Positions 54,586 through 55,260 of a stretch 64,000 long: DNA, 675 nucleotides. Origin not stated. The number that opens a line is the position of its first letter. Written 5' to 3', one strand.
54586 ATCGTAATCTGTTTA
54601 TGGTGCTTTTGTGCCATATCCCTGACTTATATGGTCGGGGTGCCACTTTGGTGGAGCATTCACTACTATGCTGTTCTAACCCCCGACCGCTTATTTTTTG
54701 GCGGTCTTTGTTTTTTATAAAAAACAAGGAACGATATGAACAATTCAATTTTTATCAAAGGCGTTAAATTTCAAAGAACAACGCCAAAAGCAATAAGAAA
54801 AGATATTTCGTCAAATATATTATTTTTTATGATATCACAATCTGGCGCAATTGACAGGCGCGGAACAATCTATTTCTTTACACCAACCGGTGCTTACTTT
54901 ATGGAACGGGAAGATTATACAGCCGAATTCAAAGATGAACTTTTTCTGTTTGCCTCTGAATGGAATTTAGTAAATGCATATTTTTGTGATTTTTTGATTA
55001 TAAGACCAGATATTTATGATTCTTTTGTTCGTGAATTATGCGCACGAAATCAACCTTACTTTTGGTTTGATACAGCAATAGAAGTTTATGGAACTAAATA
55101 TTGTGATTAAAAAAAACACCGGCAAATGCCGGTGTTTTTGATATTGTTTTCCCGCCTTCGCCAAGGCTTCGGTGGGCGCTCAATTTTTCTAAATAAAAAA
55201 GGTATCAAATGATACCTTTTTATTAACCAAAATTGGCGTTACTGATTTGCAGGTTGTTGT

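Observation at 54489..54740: Riboswitch-like leader B: 18-bp interrupted closing helix, antiterminator/terminator choice, directly upstream of a 124-aa ORF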

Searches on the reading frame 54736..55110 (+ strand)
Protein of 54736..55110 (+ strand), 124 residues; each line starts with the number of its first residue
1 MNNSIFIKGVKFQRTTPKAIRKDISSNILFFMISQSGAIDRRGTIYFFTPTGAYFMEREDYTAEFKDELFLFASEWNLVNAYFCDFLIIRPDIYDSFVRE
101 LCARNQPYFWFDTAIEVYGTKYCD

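Call 9: search_protein_families(library=pfam, proteins=[window:54736-55110:+], max_evalue=1)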
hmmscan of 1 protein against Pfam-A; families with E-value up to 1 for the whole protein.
window:54736-55110:+ (124 aa): 0 families

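Call 18: find_encoding_contigs(protein=window:54736-55110:+, flank=3000, max_places=10)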
Protein window:54736-55110:+ (124 aa): 3 contigs read that carry it; 1 place shown.
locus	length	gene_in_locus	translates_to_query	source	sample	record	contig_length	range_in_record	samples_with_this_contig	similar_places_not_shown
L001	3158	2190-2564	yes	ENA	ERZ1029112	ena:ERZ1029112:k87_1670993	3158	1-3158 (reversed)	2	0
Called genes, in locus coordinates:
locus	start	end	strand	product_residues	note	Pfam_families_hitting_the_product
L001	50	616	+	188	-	PF01330:RuvA_N, PF00633:HHH (faint), PF14520:HHH_5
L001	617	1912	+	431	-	PF10396:TrmE_N, PF12631:MnmE_helical, PF01926:MMR_HSR1, PF02421:FeoB_N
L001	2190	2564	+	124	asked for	-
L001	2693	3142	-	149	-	PF02556:SecB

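Call 20: find_homologous_proteins(query=window:54736-55110:+, max_evalue=0.01)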
Query window:54736-55110:+ (124 aa): 39 proteins with E <= 0.01 among 39 candidates.
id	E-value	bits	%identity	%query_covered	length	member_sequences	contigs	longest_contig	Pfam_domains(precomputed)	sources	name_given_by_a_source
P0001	2.9e-74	265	95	100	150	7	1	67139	-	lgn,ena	-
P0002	1.3e-66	240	85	100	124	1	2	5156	-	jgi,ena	-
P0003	7.0e-66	238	84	100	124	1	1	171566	-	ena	-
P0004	6.2e-65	235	80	99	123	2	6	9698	-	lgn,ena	-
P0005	3.6e-64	232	81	100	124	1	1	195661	-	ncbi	-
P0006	1.6e-63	230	81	100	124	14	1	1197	-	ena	-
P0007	2.1e-63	230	81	100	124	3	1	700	-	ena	-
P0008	8.4e-63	228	79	100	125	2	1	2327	-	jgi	-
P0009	1.3e-62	227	80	99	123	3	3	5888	-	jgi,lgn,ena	-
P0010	2.1e-62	227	79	98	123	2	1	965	-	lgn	-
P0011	4.4e-62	226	78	100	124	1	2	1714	-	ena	-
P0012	8.7e-62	225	80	99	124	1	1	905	-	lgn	-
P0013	6.1e-61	222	78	100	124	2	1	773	-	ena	-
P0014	4.1e-60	219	75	99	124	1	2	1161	-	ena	-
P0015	6.3e-58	212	73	98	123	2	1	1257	-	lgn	-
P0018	3.3e-50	187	68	100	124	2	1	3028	-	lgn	-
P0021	1.1e-47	179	64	99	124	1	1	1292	-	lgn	-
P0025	1.5e-44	169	60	99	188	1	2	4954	-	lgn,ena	-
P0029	4.8e-43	164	61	100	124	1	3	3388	-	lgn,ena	-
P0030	9.7e-43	163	59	99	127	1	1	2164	-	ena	-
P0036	1.5e-39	153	59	98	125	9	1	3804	-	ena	-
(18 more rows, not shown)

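Call 22: find_related_loci(query=A2, collection=genome_contigs, flank=4000)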
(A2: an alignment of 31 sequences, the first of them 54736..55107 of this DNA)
Query A2 (124 aa) in genome_contigs; peptide patterns used: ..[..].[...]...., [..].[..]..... (x = any residue, [..] = any of these).
78 stretches matched a pattern; 4 encode a relative of the query (tblastn E <= 1e-3); 4 distinct loci.
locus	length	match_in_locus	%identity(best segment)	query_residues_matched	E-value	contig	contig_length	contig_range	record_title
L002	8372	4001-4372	81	1-124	1e-68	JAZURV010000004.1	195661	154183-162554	MAG: Candidatus Enterousia sp. isolate T1900044850_TS20190316.MAGScoT_cleanbin_000038 SGB_3006_k141_34778, whole genome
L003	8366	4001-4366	60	1-122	9e-46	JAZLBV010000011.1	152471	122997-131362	MAG: Candidatus Enterousia sp. isolate T1900045056_TC20190049.MAGScoT_cleanbin_000022 SGB_4557_k141_2478209, whole genom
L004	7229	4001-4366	57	1-122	3e-43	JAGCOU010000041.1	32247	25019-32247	MAG: Alphaproteobacteria bacterium isolate RGIG9986 Yak_Reticulum-3__c856923, whole genome shotgun sequence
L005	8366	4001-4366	58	1-122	2e-43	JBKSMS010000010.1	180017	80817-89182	MAG: Alphaproteobacteria bacterium isolate 82_22-119 k141_1282061, whole genome shotgun sequence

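Call 25: find_related_loci(query=A2, collection=metagenome_contigs, flank=3000)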
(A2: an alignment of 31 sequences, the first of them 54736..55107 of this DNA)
Query A2 (124 aa) in metagenome_contigs; peptide patterns used: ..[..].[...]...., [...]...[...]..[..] (x = any residue, [..] = any of these).
171 stretches matched a pattern; 11 encode a relative of the query (tblastn E <= 1e-3); 10 distinct loci.
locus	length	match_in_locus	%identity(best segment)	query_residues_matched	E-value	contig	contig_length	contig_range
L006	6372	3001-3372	85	1-124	3e-72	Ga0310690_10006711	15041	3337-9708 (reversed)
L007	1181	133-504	85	1-124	8e-76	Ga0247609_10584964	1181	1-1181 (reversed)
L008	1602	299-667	80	1-123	4e-70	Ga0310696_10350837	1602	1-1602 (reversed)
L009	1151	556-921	80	1-122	1e-71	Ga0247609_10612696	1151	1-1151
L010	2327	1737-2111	79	1-124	2e-68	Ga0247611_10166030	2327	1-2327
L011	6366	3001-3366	74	1-122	2e-63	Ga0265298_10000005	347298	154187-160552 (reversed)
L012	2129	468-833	61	1-122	2e-49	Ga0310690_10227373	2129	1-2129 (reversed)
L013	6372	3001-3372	85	1-124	3e-72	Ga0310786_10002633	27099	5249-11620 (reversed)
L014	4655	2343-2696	50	2-119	9e-36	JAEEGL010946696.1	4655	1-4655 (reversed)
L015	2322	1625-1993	39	1-121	9e-32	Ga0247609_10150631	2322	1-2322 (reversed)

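Call 27: find_encoding_contigs(protein=P0001, flank=10000, max_places=3)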
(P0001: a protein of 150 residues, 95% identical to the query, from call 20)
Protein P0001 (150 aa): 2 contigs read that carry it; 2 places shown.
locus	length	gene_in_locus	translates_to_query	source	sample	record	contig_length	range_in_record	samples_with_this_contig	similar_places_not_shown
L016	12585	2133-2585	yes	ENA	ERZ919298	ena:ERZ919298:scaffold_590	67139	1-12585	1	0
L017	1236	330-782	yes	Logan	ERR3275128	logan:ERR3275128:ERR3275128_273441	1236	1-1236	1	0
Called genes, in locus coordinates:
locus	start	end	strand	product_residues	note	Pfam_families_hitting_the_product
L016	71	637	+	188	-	PF01330:RuvA_N, PF00633:HHH (faint), PF14520:HHH_5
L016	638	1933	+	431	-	PF10396:TrmE_N, PF12631:MnmE_helical, PF03193:RsgA_GTPase (faint), PF01926:MMR_HSR1, PF02421:FeoB_N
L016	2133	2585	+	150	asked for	-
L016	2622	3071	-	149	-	PF02556:SecB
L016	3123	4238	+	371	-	PF03562:MltA, PF06725:3D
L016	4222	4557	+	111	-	PF05258:DciA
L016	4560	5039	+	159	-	PF02075:RuvC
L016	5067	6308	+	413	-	PF07690:MFS_1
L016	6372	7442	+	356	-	PF00154:RecA_N, PF08423:Rad51, PF06745:ATPase, PF01637:ATPase_2 (weak), PF27531:MT3502_N (weak), PF21096:RecA_C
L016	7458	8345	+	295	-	PF05704:Caps_synth, PF04488:Gly_transf_sug (weak)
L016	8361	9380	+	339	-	PF00535:Glycos_transf_2, PF10111:Glyco_tranf_2_2 (weak), PF13641:Glyco_tranf_2_3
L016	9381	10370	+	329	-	PF00535:Glycos_transf_2, PF10111:Glyco_tranf_2_2, PF13641:Glyco_tranf_2_3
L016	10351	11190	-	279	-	-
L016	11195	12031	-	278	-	PF05045:RgpF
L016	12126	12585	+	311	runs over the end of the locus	PF00535:Glycos_transf_2 (weak), PF01697:Glyco_transf_92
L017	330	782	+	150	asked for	-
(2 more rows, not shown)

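Call 28: find_encoding_contigs(protein=P0004, flank=5000, max_places=4)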
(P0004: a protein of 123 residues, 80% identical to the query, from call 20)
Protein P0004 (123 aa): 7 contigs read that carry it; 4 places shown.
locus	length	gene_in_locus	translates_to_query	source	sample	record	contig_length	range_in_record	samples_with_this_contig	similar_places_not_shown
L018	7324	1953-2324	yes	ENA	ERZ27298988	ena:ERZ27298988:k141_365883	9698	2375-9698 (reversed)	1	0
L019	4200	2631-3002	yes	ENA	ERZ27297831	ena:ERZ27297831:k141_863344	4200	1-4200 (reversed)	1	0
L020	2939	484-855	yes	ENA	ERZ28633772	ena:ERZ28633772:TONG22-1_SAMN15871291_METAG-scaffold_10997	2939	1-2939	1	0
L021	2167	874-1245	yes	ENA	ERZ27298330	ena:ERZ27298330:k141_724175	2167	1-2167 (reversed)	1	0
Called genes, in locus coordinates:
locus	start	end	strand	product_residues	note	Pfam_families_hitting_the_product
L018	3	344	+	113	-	?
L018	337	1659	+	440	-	PF10396:TrmE_N, PF12631:MnmE_helical, PF03193:RsgA_GTPase (faint), PF01926:MMR_HSR1, PF02421:FeoB_N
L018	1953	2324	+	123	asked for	-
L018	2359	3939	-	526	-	PF00501:AMP-binding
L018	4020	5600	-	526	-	PF00501:AMP-binding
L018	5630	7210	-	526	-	PF00501:AMP-binding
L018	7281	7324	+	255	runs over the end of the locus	PF03372:Exo_endo_phos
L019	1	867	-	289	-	?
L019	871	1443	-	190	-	PF01330:RuvA_N, PF00633:HHH (faint), PF14520:HHH_5, PF07499:RuvA_C (faint)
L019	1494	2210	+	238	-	PF20772:TACO1_YebC_N, PF01709:Transcrip_reg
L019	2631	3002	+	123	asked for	-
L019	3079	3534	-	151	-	PF02556:SecB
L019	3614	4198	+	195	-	?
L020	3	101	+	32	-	?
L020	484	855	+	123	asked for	-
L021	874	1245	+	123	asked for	-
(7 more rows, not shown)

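Call 29: find_encoding_contigs(protein=P0018, flank=3000, max_places=3)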
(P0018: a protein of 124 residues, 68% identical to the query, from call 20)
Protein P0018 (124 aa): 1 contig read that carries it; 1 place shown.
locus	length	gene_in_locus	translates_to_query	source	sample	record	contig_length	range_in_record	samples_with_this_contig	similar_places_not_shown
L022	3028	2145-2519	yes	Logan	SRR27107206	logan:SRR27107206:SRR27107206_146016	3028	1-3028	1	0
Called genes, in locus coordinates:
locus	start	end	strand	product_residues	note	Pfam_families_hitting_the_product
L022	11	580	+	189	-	PF01330:RuvA_N, PF00633:HHH (faint), PF14520:HHH_5, PF07499:RuvA_C (weak)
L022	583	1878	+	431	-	PF10396:TrmE_N, PF12631:MnmE_helical, PF03193:RsgA_GTPase (faint), PF01926:MMR_HSR1, PF02421:FeoB_N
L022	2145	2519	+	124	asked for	-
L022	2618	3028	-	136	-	?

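Call 30: find_encoding_contigs(protein=P0025, flank=5000, max_places=3)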
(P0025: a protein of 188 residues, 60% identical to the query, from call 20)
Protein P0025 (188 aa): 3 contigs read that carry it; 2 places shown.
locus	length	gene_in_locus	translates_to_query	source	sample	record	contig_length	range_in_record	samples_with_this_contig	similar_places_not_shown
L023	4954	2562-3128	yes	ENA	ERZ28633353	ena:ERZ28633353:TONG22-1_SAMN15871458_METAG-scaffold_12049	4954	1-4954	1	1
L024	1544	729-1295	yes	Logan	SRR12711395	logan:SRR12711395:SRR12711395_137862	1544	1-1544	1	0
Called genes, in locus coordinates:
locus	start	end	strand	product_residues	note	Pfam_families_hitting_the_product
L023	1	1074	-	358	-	?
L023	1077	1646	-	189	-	PF01330:RuvA_N, PF00633:HHH (faint), PF14520:HHH_5, PF07499:RuvA_C (weak)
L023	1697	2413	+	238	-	PF20772:TACO1_YebC_N, PF01709:Transcrip_reg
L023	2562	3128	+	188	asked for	-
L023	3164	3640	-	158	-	PF02556:SecB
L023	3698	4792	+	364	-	PF03562:MltA, PF06725:3D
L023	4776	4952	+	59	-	?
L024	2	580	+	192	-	?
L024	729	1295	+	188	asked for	-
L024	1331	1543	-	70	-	?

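Call 31: find_encoding_contigs(protein=P0029, flank=3000, max_places=3)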
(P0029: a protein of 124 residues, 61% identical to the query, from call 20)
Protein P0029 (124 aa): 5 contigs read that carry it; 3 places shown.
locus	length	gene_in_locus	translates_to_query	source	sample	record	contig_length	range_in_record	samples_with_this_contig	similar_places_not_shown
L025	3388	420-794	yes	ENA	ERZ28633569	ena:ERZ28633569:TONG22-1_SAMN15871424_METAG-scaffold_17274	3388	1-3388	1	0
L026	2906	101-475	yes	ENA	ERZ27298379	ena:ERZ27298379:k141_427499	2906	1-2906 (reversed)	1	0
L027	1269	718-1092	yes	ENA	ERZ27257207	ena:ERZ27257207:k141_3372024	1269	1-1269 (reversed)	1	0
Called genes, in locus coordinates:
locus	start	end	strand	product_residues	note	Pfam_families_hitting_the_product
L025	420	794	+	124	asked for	-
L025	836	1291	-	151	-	PF02556:SecB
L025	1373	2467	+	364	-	PF03562:MltA, PF06725:3D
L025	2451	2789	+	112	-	PF05258:DciA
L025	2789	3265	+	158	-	PF02075:RuvC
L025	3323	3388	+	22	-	?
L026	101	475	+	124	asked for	-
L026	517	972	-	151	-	PF02556:SecB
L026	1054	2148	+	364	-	PF03562:MltA, PF06725:3D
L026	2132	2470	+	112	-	PF05258:DciA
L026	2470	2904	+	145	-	?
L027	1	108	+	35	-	?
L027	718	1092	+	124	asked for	-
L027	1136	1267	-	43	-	?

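Call 32: find_encoding_contigs(protein=P0030, flank=3000, max_places=3)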
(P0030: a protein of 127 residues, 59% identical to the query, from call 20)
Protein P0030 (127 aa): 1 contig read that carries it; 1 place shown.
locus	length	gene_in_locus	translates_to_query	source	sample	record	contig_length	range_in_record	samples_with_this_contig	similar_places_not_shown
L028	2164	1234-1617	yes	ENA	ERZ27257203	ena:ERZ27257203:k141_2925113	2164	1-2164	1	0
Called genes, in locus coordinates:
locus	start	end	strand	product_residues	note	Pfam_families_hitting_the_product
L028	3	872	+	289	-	?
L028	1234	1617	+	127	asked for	-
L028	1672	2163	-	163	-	?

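Call 33: find_encoding_contigs(protein=P0036, flank=3000, max_places=3)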
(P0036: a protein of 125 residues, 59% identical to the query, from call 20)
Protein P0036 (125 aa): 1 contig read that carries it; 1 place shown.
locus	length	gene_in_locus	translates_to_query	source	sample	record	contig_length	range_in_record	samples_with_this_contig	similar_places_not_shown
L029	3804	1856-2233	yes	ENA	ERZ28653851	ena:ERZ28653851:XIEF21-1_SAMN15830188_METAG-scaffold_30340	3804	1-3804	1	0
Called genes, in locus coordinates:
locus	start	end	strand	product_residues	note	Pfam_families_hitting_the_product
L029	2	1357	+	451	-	?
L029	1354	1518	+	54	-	-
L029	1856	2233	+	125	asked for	-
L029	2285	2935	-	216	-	PF03938:OmpH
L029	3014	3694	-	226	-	PF00691:OmpA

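Call 34: find_encoding_contigs(protein=P0021, flank=3000, max_places=3)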
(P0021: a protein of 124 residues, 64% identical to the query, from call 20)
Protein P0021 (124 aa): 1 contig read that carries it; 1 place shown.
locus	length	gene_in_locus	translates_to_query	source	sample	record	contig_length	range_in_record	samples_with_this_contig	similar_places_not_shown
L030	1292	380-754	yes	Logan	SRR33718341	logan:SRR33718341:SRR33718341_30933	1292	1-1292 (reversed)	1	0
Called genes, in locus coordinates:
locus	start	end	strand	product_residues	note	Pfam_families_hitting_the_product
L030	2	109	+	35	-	?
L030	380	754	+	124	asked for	-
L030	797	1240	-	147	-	PF02556:SecB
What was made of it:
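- The RNA stays attached to its ORF while the flanking genes change: mnmE, yebC, secB, AMP-binding genes, ompH (calls 18, 27-34).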

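Call 42: predict_structure(alignment_id=A2)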
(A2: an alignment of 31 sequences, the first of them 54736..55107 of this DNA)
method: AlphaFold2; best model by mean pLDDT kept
length: 124 residues; sequences in the alignment: 31
mean_pLDDT: 86.8   pTM: 0.83
mean pLDDT of the five models: 86.8, 83.7, 83.2, 83.2, 81.3
residues with pLDDT >= 90: 75; 70-90: 32; 50-70: 17; < 50: 0
segments of 3 or more residues with pLDDT < 50: none
pLDDT, mean of each block of 10 residues (from residue 1): 84 95 93 76 90 94 93 89 79 90 72 89 83
secondary structure, 60 per line:
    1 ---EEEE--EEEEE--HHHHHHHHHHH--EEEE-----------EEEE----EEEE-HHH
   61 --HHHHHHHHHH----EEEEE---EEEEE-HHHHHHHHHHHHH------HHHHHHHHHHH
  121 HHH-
elements in order: E4-7 E10-14 H17-27 E30-33 E45-48 E53-56 H63-72 E77-81 E85-89 H91-103 H110-123

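Call 44: fold_search(model_id=the predicted structure, library=pdb)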
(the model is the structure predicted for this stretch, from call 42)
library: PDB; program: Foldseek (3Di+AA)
matches with E <= 10: 271; with E <= 0.001: 0
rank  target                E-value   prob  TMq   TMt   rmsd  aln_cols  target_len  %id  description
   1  1vk0_A                2.4e-01  0.30  0.29  0.20   7.3        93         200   13  X-ray Structure of Gene Product from Arabidopsis Thaliana At5g06450 (released 2004-04-27)
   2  5v5f_A                4.0e-01  0.10  0.25  0.18  11.2       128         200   11  Crystal structure of RICE1 (PNT2) (released 2017-09-13)
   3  6vud_B                8.6e-01  0.06  0.20  0.14  12.2       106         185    7  Crystal structure of a ribosome recycling factor from Ehrlichia chaffeensis (released 2020-03-18)
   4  9ua2_A                1.2e+00  0.07  0.27  0.03  18.2       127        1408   10  Cryo-EM structure of PsCas9-sgRNA-dsDNA (30 nt) ternary complex (released 2025-07-30)
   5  2ba0_A                1.3e+00  0.06  0.22  0.14  15.1       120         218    8  Archaeal exosome core (released 2005-11-22)
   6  2gu0_A                1.6e+00  0.05  0.24  0.13  11.9       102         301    7  Crystal Structure of Human Rotavirus NSP2 (Group C / Bristol Strain) (released 2006-09-19)
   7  2hf2_B                1.6e+00  0.03  0.18  0.10  12.7       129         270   12  Domain shifting confirms monomeric structure of Escherichia sugar phosphatase SUPH (released 2006-07-18)
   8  6juf_A                1.7e+00  0.05  0.19  0.08  12.1        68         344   18  SspB crystal structure (released 2020-03-25)
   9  4zev_B                1.7e+00  0.04  0.25  0.14  11.2       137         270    7  Crystal structure of PfHAD1 in complex with mannose-6-phosphate (released 2015-09-09)
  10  2r7j                  1.7e+00  0.04  0.20  0.10  14.5       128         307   10  Crystal Structure of rotavirus non structural protein NSP2 with H225A mutation (released 2007-10-23)
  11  2b30_A                1.8e+00  0.04  0.25  0.14   9.7       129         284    8  Initial Crystallographic Structural Analysis of a putative HAD/COF-like hydrolase from Plasmodium vivax (released 2005-09-27)
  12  1rlm_A                1.8e+00  0.03  0.19  0.11  12.6       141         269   11  Crystal Structure of ybiV from Escherichia coli K12 (released 2004-12-07)
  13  4r8g_E                1.8e+00  0.03  0.18  0.10  11.0        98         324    7  Crystal Structure of Myosin-1c tail in complex with Calmodulin (released 2014-12-03)
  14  2hny_B                1.8e+00  0.03  0.20  0.09  15.2       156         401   10  Crystal Structure of E138K Mutant HIV-1 Reverse Transcriptase in Complex with Nevirapine (released 2006-09-05)
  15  6hga_B                2.0e+00  0.14  0.31  0.16   6.2        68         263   10  Crystal Structure of the human IL-17RC D2-D3-D4 domains in complex with an anti-APP tag Fab (released 2020-03-18)
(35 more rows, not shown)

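Call 45: search_protein_families(library=ncbifam, proteins=[window:54736-55110:+], max_evalue=1)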
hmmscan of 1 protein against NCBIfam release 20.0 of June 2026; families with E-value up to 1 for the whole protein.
window:54736-55110:+ (124 aa): 0 families
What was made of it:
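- Closest known: Protein-dependent attenuators. Different: No recognisable RNA-binding domain in the ORF (calls 9, 45).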

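Call 46: search_protein_families(library=padloc, proteins=[window:54736-55110:+], max_evalue=1)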
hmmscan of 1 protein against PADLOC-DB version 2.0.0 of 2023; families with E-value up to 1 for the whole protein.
window:54736-55110:+ (124 aa): 0 families
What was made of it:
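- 54726..55110 (+): RBS (AAGGAA, 54726-54731) and a 124-aa ORF of unknown function. No promoter fits between the terminator and the ORF. No Pfam, NCBIfam or PADLOC hit (calls 9, 45, 46).
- On Type III toxin-antitoxin: No PADLOC or Pfam hit (calls 9, 46).
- Tried and rejected: Pfam, NCBIfam and PADLOC gave nothing (calls 9, 45, 46).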

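Call 86: search_protein_representatives(alignment_id=A2)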
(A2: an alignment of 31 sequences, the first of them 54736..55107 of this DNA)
Query: 31 sequences, 124 profile positions. Proteins with E-value up to 0.001 (for the whole library): 11; up to 1e-10: 5; up to 1e-30: 2. The best 11 are listed.
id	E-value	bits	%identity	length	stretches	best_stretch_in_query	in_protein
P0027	2.4e-43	163.3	-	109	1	1-124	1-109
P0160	1.9e-37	144.2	-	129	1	2-124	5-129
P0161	1.8e-19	86.2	-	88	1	1-60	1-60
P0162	6.7e-19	84.3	-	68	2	94-123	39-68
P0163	5.1e-12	62.1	-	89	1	4-77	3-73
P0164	5.1e-10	55.7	-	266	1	2-117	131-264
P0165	4.3e-08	49.4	-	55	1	32-81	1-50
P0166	6.9e-07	45.5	-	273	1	3-120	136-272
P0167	7.6e-06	42.2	-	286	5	60-92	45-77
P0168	6.0e-05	39.3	-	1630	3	87-117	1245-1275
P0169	4.2e-04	36.5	-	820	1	3-119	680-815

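Call 87: search_protein_families(library=pfam, proteins=[P0164, P0166, P0167, P0168, P0169, P0160], max_evalue=0.01)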
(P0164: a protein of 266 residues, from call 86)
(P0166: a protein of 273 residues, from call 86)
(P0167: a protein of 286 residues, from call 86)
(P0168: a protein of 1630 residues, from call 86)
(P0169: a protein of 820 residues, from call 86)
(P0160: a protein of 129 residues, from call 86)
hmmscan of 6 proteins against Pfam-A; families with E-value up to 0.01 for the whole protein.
P0164 (266 aa): 1 family
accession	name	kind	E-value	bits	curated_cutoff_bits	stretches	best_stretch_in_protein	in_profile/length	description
PF02643.20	DUF192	-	8.7e-15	55.1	27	1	23-121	7-94/96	Uncharacterized ACR, COG1430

P0166 (273 aa): 1 family
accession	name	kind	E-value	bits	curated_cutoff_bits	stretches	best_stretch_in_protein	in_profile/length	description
PF02643.20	DUF192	-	2.1e-16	60.3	27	1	22-125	6-94/96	Uncharacterized ACR, COG1430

P0167 (286 aa): 0 families

P0168 (1630 aa): 1 family
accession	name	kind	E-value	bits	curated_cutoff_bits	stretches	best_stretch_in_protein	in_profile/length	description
PF13585.12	CHU_C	-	1.2e-17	64.3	27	1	1544-1611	3-71/86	CHU_C Type IX secretion signal domain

P0169 (820 aa): 2 families
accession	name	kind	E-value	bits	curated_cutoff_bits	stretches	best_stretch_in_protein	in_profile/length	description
PF02643.20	DUF192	-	9.9e-14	51.7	27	1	567-669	7-94/96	Uncharacterized ACR, COG1430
PF01580.24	FtsK_SpoIIIE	-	0.0024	17.8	24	0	8-102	20-120/221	FtsK/SpoIIIE family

P0160 (129 aa): 0 families
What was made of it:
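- In the representative-library search (call 86) the domain has only 11 matches at E <= 0.001, and in three of them (P0164, P0166, P0169) it is fused to DUF192, which gives no RNA-related hint (calls 86, 87).
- Tried and rejected: Some are fused to DUF192, which is itself uncharacterised (calls 86, 87).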
